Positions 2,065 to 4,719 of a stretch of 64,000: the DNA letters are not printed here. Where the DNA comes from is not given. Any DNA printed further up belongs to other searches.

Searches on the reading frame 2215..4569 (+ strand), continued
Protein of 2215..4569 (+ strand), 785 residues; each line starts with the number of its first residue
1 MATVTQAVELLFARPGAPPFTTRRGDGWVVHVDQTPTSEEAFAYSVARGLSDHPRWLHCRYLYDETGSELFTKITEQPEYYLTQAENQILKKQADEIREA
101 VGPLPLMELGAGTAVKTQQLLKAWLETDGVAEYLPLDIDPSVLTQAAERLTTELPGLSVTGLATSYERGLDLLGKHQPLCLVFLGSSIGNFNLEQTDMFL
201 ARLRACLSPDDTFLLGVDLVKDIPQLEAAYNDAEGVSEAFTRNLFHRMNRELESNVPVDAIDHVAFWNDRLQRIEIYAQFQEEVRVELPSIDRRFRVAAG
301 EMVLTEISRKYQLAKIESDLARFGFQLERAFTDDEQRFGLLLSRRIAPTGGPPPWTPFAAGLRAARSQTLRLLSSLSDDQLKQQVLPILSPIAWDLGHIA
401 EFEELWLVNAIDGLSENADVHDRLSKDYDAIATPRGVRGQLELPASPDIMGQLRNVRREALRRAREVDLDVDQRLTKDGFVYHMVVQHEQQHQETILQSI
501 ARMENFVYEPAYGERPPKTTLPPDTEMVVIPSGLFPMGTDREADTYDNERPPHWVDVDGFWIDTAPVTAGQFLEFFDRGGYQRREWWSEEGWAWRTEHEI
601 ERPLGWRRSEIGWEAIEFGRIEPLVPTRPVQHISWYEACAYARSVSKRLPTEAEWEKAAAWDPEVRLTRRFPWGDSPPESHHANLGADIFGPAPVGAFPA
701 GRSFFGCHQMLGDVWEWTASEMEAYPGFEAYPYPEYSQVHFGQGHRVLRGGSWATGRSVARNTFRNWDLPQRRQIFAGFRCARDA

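Call 77: find_encoding_contigs(protein=P0351, flank=8000, max_places=1)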
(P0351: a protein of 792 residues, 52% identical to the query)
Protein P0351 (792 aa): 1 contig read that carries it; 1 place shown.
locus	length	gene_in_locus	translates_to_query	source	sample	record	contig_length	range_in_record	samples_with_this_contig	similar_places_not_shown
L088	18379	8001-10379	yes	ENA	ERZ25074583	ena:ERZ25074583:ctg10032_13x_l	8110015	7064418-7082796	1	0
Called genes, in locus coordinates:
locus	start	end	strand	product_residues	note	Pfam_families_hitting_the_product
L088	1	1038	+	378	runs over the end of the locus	PF01266:DAO (weak), PF01494:FAD_binding_3, PF03486:HI0933_like (faint), PF04820:Trp_halogenase (faint), PF05834:Lycopene_cycl (weak), PF12831:FAD_oxidored (weak), PF13450:NAD_binding_8 (weak), PF01266:DAO (weak), +2 more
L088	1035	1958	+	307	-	PF02353:CMAS, PF13489:Methyltransf_23, PF13847:Methyltransf_31, PF08241:Methyltransf_11, PF08242:Methyltransf_12, PF13649:Methyltransf_25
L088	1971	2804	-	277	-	PF00359:PTS_EIIA_2, PF02591:Zn_ribbon_9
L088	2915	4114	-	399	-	PF00266:Aminotran_5, PF00155:Aminotran_1_2 (faint)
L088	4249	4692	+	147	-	PF00011:HSP20, PF17886:ArsA_HSP20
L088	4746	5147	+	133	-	PF27746:Small_heat_shock_put (weak), PF00011:HSP20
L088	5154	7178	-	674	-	PF22745:Nlig-Ia, PF01653:DNA_ligase_aden, PF03120:OB_DNA_ligase, PF03119:DNA_ligase_ZBD, PF12826:HHH_2, PF14520:HHH_5, PF00533:BRCT, PF12738:PTCB-BRCT (weak)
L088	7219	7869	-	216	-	-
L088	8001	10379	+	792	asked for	PF10017:Methyltransf_33, PF12867:DinB_2, PF03781:FGE-sulfatase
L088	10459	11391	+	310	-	PF26684:DUF8230_N (weak), PF26685:DUF8230_C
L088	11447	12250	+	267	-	PF01435:Peptidase_M48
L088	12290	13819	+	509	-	PF14400:Transglut_i_TM, PF14402:7TM_transglut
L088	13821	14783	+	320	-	PF14397:ATPgrasp_ST, PF02655:ATP-grasp_3 (faint), PF08443:RimK (faint), PF02955:GSH-S_ATP (faint), PF14398:ATPgrasp_YheCD (faint)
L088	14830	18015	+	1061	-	PF04257:RecC_N, PF27451:RecC_4th, PF17946:RecC_C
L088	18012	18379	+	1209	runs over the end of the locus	PF00580:UvrD-helicase, PF13245:AAA_19, PF13361:UvrD_C, PF13538:UvrD_C_2 (faint)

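Call 78: find_encoding_contigs(protein=P0345, flank=8000, max_places=1)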
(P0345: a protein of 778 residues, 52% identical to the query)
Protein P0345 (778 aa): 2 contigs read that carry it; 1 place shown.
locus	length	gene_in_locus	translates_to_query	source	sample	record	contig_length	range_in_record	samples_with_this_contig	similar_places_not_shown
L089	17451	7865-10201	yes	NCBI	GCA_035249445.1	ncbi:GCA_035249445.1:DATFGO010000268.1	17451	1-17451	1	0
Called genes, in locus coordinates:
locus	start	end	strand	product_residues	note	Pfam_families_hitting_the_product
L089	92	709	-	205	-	-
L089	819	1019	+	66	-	PF02597:ThiS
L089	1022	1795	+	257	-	PF05690:ThiG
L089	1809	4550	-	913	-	PF15902:Sortilin-Vps10 (faint), PF14870:PSII_BNR (faint), PF25852:DUF6242_C (faint), PF02012:BNR (faint)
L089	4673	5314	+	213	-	PF02581:TMP-TENI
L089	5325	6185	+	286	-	PF03476:MOSC_N, PF03473:MOSC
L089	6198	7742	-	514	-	-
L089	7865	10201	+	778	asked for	PF10017:Methyltransf_33, PF12867:DinB_2, PF03781:FGE-sulfatase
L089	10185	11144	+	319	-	PF26684:DUF8230_N, PF26685:DUF8230_C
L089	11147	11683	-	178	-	-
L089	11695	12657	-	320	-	-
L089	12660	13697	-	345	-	PF00348:polyprenyl_synt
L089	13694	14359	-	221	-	-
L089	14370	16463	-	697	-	PF01266:DAO (weak), PF13450:NAD_binding_8, PF01593:Amino_oxidase (weak)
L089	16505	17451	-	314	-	PF03435:Sacchrp_dh_NADP (weak)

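Call 79: find_encoding_contigs(protein=P0337, flank=8000, max_places=1)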
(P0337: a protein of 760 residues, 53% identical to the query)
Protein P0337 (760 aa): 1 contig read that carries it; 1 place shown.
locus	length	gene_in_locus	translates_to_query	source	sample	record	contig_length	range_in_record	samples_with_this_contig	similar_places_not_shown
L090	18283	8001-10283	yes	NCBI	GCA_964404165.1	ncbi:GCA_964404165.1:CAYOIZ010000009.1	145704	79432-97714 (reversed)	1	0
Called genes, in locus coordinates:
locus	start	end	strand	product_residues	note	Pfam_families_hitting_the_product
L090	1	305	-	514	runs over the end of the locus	PF02142:MGS, PF01808:AICARFT_IMPCHas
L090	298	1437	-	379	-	PF01168:Ala_racemase_N, PF00842:Ala_racemase_C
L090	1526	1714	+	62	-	PF02597:ThiS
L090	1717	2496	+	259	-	PF05690:ThiG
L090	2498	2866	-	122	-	PF01322:Cytochrom_C_2 (faint)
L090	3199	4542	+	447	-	-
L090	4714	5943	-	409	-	PF04286:DUF445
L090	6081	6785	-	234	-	-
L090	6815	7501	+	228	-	PF02581:TMP-TENI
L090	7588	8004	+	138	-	PF11969:DcpS_C, PF01230:HIT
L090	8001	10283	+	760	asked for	PF10017:Methyltransf_33, PF12867:DinB_2, PF03781:FGE-sulfatase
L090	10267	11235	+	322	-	PF26684:DUF8230_N, PF26685:DUF8230_C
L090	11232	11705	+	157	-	PF01243:PNPOx_N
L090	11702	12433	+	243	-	PF00005:ABC_tran, PF13304:AAA_21 (faint)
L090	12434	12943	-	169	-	-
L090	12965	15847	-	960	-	PF00082:Peptidase_S8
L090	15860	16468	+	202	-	PF00528:BPD_transp_1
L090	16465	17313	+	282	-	PF04069:OpuAC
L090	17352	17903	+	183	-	PF18306:LDcluster4, PF03641:Lysine_decarbox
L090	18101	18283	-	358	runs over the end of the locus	PF00200:Disintegrin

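Call 80: find_encoding_contigs(protein=P0316, flank=8000, max_places=1)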
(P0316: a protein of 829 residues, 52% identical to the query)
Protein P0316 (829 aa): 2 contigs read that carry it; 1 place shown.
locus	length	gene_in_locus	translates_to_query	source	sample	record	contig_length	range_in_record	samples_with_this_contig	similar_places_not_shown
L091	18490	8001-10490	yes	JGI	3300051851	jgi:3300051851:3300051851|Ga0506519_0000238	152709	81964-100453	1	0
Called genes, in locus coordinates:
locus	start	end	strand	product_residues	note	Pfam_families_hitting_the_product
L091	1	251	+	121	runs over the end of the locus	PF01250:Ribosomal_S6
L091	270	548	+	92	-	PF01084:Ribosomal_S18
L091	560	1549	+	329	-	PF09991:DUF2232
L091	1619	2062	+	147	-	PF01281:Ribosomal_L9_N, PF03948:Ribosomal_L9_C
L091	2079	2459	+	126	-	PF02410:RsfS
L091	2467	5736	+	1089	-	PF25174:Beta-prop_THOC3 (faint), PF26550:Tricorn_2nd, PF07676:PD40 (weak), PF26549:Tricorn_N (weak), PF00930:DPPIV_N, PF26549:Tricorn_N (weak), PF01103:Omp85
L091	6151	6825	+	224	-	-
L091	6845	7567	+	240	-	PF02104:SURF1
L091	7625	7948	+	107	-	PF04248:NTP_transf_9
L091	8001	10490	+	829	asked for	PF10017:Methyltransf_33, PF12867:DinB_2, PF03781:FGE-sulfatase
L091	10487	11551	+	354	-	PF26684:DUF8230_N, PF26685:DUF8230_C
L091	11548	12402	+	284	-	PF01863:YgjP-like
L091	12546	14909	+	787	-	PF05036:SPOR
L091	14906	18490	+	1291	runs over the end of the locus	PF02463:SMC_N, PF13175:AAA_15, PF13476:AAA_23, PF06470:SMC_hinge (faint), PF13304:AAA_21 (weak)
